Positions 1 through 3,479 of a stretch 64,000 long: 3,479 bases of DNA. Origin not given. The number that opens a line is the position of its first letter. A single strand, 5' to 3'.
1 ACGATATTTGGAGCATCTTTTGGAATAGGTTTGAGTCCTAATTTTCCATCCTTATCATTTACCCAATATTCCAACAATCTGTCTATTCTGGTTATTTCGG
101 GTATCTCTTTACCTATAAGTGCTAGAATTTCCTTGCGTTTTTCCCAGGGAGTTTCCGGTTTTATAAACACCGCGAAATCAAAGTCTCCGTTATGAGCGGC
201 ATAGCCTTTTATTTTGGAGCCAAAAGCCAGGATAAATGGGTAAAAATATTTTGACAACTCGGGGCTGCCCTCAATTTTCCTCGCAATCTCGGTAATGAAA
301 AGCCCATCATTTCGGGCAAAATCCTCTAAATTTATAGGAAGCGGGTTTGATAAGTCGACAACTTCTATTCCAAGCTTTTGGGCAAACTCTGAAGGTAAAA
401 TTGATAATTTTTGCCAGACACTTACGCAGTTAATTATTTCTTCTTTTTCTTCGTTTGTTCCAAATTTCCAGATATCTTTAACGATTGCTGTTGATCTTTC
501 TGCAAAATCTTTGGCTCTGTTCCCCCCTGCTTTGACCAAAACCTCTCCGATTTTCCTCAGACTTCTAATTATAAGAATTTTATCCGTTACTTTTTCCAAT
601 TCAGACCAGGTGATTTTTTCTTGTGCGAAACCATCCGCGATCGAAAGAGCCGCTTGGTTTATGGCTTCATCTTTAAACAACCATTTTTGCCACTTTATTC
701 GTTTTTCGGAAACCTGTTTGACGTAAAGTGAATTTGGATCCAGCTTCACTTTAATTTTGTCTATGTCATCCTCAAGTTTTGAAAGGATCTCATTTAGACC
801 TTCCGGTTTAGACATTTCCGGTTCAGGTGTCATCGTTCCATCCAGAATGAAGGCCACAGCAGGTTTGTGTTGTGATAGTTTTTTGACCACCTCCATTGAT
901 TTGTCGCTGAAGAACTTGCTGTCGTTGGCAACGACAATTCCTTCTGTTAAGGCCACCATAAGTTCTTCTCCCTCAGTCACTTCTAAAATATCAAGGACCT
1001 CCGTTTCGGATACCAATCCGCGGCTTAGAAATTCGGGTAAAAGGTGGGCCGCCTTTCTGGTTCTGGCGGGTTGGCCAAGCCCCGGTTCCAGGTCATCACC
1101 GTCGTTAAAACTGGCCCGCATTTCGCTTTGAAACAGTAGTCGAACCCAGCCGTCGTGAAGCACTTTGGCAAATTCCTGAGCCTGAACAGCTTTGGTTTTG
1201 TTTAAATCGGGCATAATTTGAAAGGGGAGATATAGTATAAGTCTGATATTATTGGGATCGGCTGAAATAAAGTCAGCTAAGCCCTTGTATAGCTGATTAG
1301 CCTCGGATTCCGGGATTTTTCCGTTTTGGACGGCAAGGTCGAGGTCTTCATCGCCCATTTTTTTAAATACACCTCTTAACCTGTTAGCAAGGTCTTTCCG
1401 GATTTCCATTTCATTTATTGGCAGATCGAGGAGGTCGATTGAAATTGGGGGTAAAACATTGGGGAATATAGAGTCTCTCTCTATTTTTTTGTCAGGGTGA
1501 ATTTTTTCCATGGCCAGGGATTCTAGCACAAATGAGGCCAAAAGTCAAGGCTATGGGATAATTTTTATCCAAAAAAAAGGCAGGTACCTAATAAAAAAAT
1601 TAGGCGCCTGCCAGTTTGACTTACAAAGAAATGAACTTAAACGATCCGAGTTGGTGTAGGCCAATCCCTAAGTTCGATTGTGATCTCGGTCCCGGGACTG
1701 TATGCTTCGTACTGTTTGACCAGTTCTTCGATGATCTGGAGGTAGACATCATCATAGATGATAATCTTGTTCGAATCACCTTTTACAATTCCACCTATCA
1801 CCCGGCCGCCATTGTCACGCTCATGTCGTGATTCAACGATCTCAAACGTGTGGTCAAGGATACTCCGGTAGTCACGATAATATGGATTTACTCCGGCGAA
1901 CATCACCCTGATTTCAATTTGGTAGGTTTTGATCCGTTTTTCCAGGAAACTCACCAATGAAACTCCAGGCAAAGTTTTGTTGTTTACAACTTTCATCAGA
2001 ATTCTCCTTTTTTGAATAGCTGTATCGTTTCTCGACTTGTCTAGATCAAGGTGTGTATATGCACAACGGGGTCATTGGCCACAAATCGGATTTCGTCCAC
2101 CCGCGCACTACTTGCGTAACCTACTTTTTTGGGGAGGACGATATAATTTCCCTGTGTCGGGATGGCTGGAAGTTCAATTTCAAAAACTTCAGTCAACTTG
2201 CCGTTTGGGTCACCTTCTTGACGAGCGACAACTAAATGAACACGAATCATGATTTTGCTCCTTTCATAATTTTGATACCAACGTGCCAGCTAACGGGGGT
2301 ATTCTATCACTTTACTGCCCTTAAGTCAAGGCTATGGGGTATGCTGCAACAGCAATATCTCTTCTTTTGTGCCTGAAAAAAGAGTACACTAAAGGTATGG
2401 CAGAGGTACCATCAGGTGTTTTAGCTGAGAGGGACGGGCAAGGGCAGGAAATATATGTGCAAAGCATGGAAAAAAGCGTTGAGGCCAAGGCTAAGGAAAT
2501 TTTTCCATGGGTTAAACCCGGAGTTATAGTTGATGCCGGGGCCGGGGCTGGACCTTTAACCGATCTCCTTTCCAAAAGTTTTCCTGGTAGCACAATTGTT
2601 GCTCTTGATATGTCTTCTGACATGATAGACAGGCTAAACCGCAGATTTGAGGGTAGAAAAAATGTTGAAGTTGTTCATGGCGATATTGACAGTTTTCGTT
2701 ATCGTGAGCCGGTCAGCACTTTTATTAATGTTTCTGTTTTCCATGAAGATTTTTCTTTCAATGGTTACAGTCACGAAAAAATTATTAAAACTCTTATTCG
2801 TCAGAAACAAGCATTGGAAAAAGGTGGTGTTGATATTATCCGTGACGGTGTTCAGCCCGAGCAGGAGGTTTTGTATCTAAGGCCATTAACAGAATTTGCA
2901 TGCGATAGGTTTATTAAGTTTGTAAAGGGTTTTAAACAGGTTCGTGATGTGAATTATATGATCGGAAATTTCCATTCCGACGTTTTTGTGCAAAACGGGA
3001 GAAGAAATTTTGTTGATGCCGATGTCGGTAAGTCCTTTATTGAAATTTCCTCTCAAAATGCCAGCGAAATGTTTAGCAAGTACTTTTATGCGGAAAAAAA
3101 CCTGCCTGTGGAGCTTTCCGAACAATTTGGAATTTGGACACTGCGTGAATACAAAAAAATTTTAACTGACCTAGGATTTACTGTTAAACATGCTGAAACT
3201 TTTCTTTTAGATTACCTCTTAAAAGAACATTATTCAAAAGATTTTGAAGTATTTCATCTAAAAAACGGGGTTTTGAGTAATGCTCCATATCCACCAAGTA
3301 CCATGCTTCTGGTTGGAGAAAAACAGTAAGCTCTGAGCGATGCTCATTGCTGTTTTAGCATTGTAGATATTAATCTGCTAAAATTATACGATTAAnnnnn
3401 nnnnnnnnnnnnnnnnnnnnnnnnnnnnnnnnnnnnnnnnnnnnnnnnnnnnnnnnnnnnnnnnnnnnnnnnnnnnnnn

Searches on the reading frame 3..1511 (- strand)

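Call 65: search_protein_families(library=pfam, proteins=[window:3-1511:-], max_evalue=0.001)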
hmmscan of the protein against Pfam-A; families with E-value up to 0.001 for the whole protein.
window:3-1511:- (503 aa): 1 family
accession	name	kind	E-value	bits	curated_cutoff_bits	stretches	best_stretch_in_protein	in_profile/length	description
PF18765.7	Polbeta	-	0.00043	20.8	26.9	0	426-466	15-55/93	Polymerase beta, Nucleotidyltransferase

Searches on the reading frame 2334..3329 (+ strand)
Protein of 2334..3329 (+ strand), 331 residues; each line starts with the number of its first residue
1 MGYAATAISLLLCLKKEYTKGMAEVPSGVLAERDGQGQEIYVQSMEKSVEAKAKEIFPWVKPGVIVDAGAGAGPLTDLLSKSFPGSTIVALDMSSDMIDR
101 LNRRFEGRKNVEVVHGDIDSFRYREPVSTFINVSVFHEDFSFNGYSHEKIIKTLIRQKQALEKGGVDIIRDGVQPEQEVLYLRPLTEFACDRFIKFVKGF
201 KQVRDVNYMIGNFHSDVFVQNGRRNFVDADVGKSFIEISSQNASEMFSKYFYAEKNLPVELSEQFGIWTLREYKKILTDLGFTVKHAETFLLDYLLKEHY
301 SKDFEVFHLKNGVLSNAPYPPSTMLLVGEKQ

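Call 7: search_protein_families(library=pfam, proteins=[window:2334-3329:+], max_evalue=0.1)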
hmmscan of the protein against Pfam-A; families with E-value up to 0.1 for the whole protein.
window:2334-3329:+ (331 aa): 12 families
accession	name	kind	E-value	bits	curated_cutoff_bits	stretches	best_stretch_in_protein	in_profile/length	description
PF13649.12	Methyltransf_25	-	1.7e-09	38.7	27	1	65-162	1-94/97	Methyltransferase domain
PF00398.26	RrnaAD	-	2.1e-06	27.5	24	1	64-126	33-93/263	Ribosomal RNA adenine dimethylase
PF08241.18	Methyltransf_11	-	3.5e-06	28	21.2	1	66-125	1-58/95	Methyltransferase domain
PF08242.18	Methyltransf_12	-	1.2e-05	26.3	30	1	66-116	1-51/98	Methyltransferase domain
PF00891.24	Methyltransf_2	-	1.7e-05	24.7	22.3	1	41-173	39-168/210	O-methyltransferase domain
PF13847.12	Methyltransf_31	-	2e-05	24.8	27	1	64-173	6-113/145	Methyltransferase domain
PF13679.12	Methyltransf_32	-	0.00051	20.5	27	1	43-106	7-74/143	Methyltransferase domain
PF13489.12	Methyltransf_23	-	0.00061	20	27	1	52-108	12-61/164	Methyltransferase domain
PF05175.20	MTS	-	0.0019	18.3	23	1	62-165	32-134/170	Methyltransferase small domain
PF01728.25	FtsJ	-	0.005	17.2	24.1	1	53-173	12-129/181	FtsJ-like methyltransferase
PF02390.23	Methyltransf_4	-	0.015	15.2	24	1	64-135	4-78/173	Putative methyltransferase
PF10017.15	Methyltransf_33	-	0.023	14.2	23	1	39-108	38-111/304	Histidine-specific methyltransferase, SAM-dependent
